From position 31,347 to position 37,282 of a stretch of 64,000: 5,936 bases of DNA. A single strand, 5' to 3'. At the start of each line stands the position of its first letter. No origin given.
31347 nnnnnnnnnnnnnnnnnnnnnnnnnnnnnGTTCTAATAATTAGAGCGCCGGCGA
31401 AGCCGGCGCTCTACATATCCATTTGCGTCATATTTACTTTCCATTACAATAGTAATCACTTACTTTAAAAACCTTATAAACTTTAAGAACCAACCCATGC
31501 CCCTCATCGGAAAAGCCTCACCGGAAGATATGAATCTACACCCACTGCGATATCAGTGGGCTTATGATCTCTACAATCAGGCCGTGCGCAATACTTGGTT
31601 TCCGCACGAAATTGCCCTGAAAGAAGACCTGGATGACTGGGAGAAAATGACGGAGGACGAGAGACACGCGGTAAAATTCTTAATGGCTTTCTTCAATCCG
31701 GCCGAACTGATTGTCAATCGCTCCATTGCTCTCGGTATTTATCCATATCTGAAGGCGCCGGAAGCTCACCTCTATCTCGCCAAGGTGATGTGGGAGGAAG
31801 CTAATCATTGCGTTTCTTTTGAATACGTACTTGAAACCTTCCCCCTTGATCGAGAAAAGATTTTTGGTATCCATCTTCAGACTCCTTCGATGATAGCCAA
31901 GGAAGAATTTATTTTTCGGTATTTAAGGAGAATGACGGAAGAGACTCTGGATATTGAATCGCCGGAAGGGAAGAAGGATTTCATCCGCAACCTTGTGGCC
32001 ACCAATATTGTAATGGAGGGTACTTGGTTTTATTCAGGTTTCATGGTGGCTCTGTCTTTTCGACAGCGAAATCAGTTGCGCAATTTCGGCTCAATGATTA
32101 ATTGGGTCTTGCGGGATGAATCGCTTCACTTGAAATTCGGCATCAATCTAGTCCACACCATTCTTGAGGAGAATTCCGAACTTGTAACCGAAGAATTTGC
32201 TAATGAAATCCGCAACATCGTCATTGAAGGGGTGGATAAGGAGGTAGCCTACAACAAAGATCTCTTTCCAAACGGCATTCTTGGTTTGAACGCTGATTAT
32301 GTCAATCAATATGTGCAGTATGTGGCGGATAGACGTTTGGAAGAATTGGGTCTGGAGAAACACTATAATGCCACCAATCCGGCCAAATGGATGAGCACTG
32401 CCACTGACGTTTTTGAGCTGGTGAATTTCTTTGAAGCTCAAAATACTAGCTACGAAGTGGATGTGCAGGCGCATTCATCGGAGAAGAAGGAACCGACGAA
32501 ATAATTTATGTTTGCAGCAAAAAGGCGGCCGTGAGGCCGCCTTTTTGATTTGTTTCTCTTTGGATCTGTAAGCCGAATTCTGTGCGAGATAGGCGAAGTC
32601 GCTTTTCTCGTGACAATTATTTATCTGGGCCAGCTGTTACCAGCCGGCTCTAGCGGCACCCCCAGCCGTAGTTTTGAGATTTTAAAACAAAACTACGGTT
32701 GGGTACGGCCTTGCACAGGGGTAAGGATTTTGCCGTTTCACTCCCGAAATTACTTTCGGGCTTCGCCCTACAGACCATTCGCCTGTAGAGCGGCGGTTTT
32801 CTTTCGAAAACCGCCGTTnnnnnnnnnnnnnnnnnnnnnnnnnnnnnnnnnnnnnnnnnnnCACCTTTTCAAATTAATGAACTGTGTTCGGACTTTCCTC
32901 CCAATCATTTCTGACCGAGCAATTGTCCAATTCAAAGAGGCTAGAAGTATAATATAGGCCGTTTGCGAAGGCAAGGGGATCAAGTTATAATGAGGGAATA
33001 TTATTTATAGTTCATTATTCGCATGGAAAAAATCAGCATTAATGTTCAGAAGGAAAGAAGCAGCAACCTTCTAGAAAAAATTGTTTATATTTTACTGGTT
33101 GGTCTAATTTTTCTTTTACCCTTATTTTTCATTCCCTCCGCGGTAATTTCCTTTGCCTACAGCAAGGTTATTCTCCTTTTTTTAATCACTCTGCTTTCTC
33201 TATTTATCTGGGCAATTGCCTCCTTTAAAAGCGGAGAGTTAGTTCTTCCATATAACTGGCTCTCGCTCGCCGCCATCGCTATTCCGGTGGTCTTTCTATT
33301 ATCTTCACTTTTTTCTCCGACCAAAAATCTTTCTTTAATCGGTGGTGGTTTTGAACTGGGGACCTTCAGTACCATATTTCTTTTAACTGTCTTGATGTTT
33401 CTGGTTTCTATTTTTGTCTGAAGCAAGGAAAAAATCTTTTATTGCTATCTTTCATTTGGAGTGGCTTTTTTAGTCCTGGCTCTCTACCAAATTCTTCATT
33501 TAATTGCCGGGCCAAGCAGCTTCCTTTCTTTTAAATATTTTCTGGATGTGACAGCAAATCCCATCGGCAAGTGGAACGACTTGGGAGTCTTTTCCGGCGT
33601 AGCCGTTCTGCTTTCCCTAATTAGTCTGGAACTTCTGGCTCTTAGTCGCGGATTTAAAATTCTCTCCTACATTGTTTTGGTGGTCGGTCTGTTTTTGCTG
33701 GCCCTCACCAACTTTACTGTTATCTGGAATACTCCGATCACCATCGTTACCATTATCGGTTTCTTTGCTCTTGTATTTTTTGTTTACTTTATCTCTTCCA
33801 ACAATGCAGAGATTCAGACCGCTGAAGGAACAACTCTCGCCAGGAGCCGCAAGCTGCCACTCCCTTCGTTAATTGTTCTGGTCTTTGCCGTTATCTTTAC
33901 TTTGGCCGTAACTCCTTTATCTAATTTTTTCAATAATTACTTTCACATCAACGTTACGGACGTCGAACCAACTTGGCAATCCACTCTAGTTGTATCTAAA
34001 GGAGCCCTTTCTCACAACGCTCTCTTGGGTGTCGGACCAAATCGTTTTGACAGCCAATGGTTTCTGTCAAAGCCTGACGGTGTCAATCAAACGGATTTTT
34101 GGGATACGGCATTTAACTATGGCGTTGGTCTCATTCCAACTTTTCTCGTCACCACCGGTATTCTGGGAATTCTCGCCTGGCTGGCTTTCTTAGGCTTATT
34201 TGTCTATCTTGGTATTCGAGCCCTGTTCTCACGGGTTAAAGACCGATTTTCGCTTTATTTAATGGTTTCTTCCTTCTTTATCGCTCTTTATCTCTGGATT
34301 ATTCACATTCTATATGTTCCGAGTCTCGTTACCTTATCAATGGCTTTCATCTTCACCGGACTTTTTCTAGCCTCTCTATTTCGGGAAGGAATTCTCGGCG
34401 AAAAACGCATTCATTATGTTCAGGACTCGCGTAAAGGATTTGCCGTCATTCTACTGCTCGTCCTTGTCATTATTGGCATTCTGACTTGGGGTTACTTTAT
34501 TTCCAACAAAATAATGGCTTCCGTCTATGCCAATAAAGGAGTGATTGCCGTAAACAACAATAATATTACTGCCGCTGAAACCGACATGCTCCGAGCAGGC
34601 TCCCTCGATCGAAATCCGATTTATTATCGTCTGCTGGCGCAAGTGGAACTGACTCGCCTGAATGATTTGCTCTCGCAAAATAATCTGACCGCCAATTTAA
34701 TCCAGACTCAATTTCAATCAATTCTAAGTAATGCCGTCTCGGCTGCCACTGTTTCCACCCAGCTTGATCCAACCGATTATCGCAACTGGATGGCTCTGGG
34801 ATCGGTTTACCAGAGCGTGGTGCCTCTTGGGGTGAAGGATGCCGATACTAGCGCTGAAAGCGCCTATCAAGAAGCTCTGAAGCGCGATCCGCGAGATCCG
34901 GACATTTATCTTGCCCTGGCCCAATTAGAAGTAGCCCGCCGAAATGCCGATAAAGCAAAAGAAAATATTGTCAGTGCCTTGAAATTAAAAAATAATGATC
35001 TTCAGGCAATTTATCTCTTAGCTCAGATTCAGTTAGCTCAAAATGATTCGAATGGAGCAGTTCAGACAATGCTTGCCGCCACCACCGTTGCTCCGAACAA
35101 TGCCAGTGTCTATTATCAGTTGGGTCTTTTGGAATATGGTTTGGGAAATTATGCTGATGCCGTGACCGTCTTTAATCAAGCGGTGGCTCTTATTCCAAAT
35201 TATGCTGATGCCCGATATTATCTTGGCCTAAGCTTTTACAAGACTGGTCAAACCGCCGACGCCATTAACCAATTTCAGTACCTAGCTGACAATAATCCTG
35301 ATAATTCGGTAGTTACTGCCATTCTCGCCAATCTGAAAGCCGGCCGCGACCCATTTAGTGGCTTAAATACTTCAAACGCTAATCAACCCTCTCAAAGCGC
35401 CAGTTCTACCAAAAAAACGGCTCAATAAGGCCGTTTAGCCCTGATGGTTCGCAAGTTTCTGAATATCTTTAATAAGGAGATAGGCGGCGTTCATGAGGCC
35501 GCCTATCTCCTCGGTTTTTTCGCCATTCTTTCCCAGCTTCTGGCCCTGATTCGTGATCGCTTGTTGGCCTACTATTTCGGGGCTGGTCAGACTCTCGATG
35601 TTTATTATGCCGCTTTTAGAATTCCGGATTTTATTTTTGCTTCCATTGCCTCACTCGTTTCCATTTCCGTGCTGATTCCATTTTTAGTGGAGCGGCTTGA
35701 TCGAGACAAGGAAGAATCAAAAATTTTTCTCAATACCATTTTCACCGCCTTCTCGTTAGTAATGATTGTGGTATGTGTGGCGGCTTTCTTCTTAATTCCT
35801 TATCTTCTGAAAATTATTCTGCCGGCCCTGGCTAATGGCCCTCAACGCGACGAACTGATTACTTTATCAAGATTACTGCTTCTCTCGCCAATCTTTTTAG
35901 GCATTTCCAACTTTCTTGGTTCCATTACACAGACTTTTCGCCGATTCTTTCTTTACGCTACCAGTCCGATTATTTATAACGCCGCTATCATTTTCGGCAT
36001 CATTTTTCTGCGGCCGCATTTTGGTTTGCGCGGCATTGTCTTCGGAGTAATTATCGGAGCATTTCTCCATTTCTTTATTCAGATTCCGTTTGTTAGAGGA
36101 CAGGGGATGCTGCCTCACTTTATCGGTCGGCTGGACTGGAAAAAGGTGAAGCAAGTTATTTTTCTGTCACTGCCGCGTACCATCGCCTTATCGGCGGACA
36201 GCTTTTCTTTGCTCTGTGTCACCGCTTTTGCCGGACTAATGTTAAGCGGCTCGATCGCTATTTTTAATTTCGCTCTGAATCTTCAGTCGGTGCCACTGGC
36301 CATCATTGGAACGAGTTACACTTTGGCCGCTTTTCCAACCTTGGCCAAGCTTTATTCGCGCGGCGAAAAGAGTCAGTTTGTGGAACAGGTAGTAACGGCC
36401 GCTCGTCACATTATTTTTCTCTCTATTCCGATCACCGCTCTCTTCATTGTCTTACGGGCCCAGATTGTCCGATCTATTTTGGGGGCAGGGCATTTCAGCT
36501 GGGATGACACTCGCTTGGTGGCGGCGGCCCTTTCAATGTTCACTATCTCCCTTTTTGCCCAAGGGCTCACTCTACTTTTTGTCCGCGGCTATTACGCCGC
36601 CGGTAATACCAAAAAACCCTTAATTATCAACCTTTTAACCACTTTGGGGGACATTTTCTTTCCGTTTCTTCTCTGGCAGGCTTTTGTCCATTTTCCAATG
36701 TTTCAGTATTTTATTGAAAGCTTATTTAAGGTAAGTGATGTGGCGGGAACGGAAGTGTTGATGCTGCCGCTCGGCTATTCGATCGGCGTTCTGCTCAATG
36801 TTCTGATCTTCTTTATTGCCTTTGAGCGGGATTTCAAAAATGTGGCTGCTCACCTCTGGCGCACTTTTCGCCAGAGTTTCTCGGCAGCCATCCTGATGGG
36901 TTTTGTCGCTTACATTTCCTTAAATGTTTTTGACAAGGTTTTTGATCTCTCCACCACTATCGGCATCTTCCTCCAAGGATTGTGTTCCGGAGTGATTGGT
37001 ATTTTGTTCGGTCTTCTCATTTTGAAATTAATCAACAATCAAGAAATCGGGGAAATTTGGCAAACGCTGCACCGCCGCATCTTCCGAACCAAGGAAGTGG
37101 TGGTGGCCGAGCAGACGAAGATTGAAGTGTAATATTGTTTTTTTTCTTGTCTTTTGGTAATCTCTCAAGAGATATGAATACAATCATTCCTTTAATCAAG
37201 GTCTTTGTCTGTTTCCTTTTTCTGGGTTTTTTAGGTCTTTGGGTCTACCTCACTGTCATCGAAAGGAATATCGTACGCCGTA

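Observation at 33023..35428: Single in-frame TGA splits a large TPR-containing membrane protein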

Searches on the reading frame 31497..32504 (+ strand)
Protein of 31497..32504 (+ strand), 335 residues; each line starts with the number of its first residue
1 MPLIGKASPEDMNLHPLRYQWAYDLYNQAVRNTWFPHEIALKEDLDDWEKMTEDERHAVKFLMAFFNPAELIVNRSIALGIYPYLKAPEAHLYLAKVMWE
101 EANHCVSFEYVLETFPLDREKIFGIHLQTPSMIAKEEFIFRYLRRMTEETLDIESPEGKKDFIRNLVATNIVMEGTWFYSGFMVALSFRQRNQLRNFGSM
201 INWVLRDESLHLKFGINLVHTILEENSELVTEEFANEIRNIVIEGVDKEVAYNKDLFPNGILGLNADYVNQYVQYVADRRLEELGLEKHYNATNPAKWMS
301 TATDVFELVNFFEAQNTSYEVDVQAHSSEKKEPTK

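Call 4: search_protein_families(library=pfam, proteins=[window:31497-32501:+], max_evalue=0.01)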
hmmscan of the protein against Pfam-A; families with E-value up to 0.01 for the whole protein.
window:31497-32501:+ (335 aa): 1 family
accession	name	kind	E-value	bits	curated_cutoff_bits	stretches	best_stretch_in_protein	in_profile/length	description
PF00268.27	Ribonuc_red_sm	-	1.6e-75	254.5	33.6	1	12-295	2-281/281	Ribonucleotide reductase, small chain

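Call 22: find_encoding_contigs(protein=window:31497-32504:+, flank=10000, max_places=10)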
Protein window:31497-32504:+ (335 aa): no gene with exactly this product is on record in the collection.

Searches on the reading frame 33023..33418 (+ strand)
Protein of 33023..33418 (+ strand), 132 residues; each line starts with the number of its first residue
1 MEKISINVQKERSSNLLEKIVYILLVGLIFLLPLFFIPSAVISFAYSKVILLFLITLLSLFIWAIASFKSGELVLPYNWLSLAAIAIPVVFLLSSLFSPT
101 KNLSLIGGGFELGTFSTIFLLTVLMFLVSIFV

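Call 4: search_protein_families(library=pfam, proteins=[window:33023-33418:+], max_evalue=0.01)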
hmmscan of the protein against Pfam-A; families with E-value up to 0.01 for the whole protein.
window:33023-33418:+ (132 aa): 0 families

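Call 17: list_cluster_members(proteins=[P0002, window:33023-33418:+, window:35444-37129:+])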
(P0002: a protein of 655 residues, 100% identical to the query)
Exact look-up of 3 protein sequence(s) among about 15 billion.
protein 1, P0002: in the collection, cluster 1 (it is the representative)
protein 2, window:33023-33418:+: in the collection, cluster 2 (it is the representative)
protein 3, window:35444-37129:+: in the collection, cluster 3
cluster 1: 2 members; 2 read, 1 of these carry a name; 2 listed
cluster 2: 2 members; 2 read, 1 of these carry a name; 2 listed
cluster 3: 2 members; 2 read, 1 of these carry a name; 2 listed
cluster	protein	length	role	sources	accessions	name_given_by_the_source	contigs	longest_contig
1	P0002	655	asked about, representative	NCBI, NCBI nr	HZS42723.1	MAG TPA: tetratricopeptide repeat protein [Candidatus Paceibacterota bacterium] | tetratricopeptide repeat protein [Candidatus Paceibacterota bacterium]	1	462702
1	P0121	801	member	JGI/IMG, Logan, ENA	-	-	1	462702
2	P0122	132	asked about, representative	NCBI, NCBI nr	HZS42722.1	MAG TPA: hypothetical protein VFA52_00675 [Candidatus Paceibacterota bacterium] | hypothetical protein [Candidatus Paceibacterota bacterium]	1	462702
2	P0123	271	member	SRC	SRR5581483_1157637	-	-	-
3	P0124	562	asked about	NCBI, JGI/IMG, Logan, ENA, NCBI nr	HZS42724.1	MAG TPA: lipid II flippase MurJ [Candidatus Paceibacterota bacterium] | lipid II flippase MurJ [Candidatus Paceibacterota bacterium]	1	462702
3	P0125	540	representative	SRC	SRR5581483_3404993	-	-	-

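Call 19: find_encoding_contigs(protein=P0121, flank=10000, max_places=10)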
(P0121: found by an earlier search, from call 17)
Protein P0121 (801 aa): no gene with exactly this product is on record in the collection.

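Call 26: search_protein_families(library=ncbifam, proteins=[window:33023-33418:+], max_evalue=1)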
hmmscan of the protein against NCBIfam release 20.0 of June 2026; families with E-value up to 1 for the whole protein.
window:33023-33418:+ (132 aa): 0 families

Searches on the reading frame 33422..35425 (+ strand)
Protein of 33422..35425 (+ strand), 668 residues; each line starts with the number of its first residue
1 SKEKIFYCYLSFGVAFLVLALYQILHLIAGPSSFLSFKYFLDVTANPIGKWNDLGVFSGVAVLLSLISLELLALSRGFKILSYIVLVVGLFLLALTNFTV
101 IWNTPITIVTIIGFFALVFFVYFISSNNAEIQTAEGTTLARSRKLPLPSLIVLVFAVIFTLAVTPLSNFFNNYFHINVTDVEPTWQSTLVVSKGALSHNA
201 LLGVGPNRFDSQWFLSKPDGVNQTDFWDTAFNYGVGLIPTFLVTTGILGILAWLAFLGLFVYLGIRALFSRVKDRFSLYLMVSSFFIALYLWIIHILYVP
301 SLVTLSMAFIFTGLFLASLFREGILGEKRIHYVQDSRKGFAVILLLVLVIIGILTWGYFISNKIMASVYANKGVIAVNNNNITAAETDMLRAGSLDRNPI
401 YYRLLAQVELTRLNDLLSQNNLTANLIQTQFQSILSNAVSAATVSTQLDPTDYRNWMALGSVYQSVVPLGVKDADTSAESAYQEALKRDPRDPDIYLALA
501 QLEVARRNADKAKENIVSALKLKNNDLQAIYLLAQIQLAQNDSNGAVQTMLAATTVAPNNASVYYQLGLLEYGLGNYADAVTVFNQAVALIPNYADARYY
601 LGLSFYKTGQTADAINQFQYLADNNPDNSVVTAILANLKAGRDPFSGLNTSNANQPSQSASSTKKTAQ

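Call 4: search_protein_families(library=pfam, proteins=[window:33422-35425:+], max_evalue=0.01)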
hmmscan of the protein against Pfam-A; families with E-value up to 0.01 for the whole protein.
window:33422-35425:+ (668 aa): 18 families
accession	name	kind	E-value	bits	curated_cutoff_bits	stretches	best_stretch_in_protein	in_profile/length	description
PF07719.23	TPR_2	-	3.1e-17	61.6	27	2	561-594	1-34/34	Tetratricopeptide repeat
PF14559.12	TPR_19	-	4.5e-17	62.6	25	3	575-638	5-68/68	Tetratricopeptide repeat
PF13414.12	TPR_11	-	7.3e-17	61.2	26.8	3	568-609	1-42/42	TPR repeat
PF13432.12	TPR_16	-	1.2e-16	61.2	32.7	3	565-628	1-64/65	Tetratricopeptide repeat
PF13431.12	TPR_17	-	3.2e-15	55.5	24.4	1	481-513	1-33/34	Tetratricopeptide repeat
PF13181.12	TPR_8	-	8.7e-13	47.8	25.7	1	561-593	1-33/34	Tetratricopeptide repeat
PF13428.12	TPR_14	-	6.8e-12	45.3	23.5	2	563-602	3-42/44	Tetratricopeptide repeat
PF23914.1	TPR_CcmH_CycH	-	8e-11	42.5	42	1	448-554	45-148/158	Cytochrome c-type biogenesis protein H TPR domain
PF13371.12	TPR_9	-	1.6e-10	41.2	35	2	535-598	3-66/73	Tetratricopeptide repeat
PF13174.12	TPR_6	-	1.8e-09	38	26.3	1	596-627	1-32/33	Tetratricopeptide repeat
PF00515.34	TPR_1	-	4.4e-09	36.2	27.8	1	561-594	1-34/34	Tetratricopeptide repeat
PF12895.13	ANAPC3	-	7.7e-09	36.2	27.2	2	575-629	3-56/82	Anaphase-promoting complex, cyclosome, subunit 3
PF25062.1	ARM_TT21_N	-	1.9e-06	28.2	40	1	482-595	85-202/222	Tetratricopeptide repeat protein 21 N-terminal ARM repeat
PF13424.12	TPR_12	-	1.1e-05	26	30.1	1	561-619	3-69/77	Tetratricopeptide repeat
PF14561.12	TPR_20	-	1.5e-05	25.6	25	0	474-523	3-52/90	Tetratricopeptide repeat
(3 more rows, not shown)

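Call 26: search_protein_families(library=ncbifam, proteins=[window:33461-35425:+], max_evalue=1)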
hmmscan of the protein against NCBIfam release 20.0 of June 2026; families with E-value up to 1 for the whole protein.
window:33461-35425:+ (655 aa): 26 families (the best 25 are shown)
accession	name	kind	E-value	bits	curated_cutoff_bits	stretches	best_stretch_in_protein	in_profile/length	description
TIGR02917.1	PEP_TPR_lipo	equivalog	2.8e-18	65.2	312.2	1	459-622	206-369/899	XrtA/PEP-CTERM system TPR-repeat protein PrsT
NF040959.1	MamA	equivalog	8.9e-14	51.4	200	2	471-580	62-171/204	magnetosome protein MamA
TIGR02552.1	LcrH_SycD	equivalog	5.6e-13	48.8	104.8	2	502-621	6-125/136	SycD/LcrH family type III secretion system chaperone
TIGR02521.1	type_IV_pilW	equivalog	9.8e-13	48.2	154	2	483-627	34-180/234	type IV pilus biogenesis/stability protein PilW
TIGR00990.1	3a0801s09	subfamily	2.4e-12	46.3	757.25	2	496-625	347-476/615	mitochondrial import receptor subunit TOM70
NF047371.1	FlcA_CTERM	equivalog_domain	9.1e-11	40.9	300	2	545-627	435-518/646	periplasmic flagellar collar protein FlcA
NF033758.1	gliding_GltE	equivalog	9.8e-10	38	225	2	472-586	214-328/411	adventurous gliding motility TPR repeat lipoprotein GltE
NF033762.1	social_mot_Tgl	equivalog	2.2e-09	37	225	1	465-615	50-203/252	social motility TPR repeat lipoprotein Tgl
TIGR00540.1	TPR_hemY_coli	hypoth_equivalog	1.9e-08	33.5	142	2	467-535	313-380/385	heme biosynthesis-associated TPR protein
NF033920.0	C39_PA2778_fam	equivalog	2.8e-08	33.5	150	2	435-545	145-255/255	PA2778 family cysteine peptidase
TIGR03939.1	PGA_TPR_OMP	equivalog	3.3e-08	32.2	366.65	2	464-554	104-194/800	poly-beta-1,6 N-acetyl-D-glucosamine export porin PgaA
TIGR02795.1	tol_pal_ybgF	equivalog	5.6e-08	33.4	90.1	1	550-621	4-78/119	tol-pal system protein YbgF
NF009037.0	PRK12370.1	equivalog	1.4e-07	30.3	589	1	482-623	304-448/553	HilA/EilA family virulence transcriptional regulator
NF008520.0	PRK11447.1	equivalog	3.4e-06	25.2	858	1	461-539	618-696/1157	cellulose synthase complex outer membrane protein BcsC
NF008391.2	PRK11189.1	equivalog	5.8e-05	22.7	250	1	540-613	91-164/297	lipoprotein NlpI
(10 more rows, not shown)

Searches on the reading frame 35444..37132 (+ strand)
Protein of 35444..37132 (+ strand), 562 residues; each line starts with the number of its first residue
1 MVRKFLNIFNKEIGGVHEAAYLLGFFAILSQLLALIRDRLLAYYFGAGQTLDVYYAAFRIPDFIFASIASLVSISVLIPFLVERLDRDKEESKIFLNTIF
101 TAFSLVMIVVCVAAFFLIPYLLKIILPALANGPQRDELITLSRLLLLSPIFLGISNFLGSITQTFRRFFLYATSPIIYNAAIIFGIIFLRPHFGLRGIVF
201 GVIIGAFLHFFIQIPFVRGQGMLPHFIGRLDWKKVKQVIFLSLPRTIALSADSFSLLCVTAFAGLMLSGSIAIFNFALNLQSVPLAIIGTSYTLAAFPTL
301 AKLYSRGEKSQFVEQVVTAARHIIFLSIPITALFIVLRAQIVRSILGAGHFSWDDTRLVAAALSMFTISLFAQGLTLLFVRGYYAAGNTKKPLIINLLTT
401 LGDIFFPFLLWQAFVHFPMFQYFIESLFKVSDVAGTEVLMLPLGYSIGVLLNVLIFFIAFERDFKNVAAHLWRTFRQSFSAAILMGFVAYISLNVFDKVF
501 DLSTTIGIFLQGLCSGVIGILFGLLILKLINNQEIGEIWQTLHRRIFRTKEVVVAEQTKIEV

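Call 4: search_protein_families(library=pfam, proteins=[window:35444-37129:+], max_evalue=0.01)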
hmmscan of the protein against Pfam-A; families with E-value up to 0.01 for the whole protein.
window:35444-37129:+ (562 aa): 1 family
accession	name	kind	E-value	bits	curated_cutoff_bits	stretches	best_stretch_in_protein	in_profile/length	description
PF03023.19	MurJ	-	1.2e-62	212.5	27.4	1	41-502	1-442/451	Lipid II flippase MurJ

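Call 20: find_encoding_contigs(protein=window:35444-37132:+, flank=10000, max_places=10)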
Protein window:35444-37132:+ (562 aa): no gene with exactly this product is on record in the collection.
